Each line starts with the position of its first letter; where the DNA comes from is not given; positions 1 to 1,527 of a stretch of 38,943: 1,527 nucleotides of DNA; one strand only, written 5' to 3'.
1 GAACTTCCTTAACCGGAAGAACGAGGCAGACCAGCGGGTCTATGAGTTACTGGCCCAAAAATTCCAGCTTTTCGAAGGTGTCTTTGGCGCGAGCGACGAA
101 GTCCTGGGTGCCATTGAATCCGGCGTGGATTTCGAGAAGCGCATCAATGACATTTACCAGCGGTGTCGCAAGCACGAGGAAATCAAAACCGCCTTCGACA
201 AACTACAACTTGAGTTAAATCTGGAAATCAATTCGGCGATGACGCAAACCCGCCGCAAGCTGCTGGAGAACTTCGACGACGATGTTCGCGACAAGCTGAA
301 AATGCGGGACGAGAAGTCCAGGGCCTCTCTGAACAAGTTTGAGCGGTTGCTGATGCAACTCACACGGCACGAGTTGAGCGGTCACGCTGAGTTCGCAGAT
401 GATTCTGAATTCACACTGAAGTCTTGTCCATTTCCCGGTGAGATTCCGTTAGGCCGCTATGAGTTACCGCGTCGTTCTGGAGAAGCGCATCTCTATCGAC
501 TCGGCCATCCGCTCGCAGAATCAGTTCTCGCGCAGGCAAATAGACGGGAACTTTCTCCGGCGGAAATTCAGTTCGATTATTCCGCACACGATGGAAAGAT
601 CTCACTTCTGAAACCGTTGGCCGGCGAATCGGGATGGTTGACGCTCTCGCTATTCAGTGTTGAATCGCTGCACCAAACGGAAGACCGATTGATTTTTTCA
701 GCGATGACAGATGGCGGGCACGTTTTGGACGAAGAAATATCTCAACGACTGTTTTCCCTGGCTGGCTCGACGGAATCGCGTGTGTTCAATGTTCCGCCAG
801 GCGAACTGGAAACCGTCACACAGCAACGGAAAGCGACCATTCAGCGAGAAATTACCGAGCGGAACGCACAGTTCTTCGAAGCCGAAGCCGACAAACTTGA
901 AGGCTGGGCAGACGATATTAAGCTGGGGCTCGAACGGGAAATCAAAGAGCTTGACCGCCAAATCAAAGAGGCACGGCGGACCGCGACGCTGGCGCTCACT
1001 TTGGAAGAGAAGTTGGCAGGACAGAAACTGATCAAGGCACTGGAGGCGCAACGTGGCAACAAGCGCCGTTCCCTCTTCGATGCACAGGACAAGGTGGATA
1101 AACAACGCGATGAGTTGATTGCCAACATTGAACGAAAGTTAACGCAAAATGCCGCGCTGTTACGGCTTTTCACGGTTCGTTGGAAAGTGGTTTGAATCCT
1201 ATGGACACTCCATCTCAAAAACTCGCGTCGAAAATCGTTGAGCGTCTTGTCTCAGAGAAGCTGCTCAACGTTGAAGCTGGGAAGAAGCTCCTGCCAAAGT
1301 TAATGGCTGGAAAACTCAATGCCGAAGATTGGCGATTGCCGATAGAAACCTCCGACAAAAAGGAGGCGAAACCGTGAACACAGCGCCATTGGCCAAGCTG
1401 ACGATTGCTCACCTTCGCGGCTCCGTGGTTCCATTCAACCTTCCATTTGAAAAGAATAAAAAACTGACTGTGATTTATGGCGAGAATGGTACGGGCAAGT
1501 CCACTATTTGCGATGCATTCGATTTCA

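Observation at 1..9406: Seven-gene expanded Type III R-M operon (helicase, small ORF, Rad50-like ATPase, orphan, Mod, kinase-like, Res): a candidate MADS-like multi-component defence system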

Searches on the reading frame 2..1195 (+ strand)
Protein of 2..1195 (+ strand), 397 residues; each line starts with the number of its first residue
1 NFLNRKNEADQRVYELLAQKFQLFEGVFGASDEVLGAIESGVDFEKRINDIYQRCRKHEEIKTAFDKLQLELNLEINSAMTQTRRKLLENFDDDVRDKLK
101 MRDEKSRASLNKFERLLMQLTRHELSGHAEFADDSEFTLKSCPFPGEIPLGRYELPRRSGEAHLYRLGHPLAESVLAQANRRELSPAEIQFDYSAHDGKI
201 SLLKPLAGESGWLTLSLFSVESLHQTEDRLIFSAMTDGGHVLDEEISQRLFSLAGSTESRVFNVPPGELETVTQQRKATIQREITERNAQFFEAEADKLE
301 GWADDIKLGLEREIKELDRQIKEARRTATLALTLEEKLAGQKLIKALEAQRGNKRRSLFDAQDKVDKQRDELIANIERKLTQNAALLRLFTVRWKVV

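Call 6: search_protein_families(library=pfam, proteins=[window:2-1195:+], max_evalue=0.01)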
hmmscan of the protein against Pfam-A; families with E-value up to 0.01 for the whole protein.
window:2-1195:+ (397 aa): 0 families

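Call 7: search_protein_families(library=padloc, proteins=[window:2-1195:+], max_evalue=0.01)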
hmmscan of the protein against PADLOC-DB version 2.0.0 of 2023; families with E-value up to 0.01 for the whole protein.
window:2-1195:+ (397 aa): 1 family
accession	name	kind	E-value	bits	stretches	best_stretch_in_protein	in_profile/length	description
PDLC02619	DrmD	-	4e-37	125.8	2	1-105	543-647/872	DrmD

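Call 8: search_protein_families(library=ncbifam, proteins=[window:2-1195:+], max_evalue=0.01)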
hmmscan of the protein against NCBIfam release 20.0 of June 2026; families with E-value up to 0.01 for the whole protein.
window:2-1195:+ (397 aa): 1 family
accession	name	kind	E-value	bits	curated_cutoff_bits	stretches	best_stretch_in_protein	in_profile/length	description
NF038318.1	DISARM_DrmD_b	equivalog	2.8e-35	121.7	950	2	1-116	540-655/868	DISARM system SNF2-like helicase DrmD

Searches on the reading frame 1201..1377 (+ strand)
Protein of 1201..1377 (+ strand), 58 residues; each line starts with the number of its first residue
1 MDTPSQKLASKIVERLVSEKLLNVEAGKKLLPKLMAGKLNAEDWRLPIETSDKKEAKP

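Call 6: search_protein_families(library=pfam, proteins=[window:1201-1377:+], max_evalue=0.01)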
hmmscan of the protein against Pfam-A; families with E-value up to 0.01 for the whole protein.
window:1201-1377:+ (58 aa): 0 families

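Call 7: search_protein_families(library=padloc, proteins=[window:1201-1377:+], max_evalue=0.01)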
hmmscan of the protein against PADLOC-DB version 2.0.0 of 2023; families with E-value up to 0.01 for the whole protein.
window:1201-1377:+ (58 aa): 0 families

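Call 8: search_protein_families(library=ncbifam, proteins=[window:1201-1377:+], max_evalue=0.01)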
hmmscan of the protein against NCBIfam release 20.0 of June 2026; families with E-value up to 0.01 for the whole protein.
window:1201-1377:+ (58 aa): 0 families
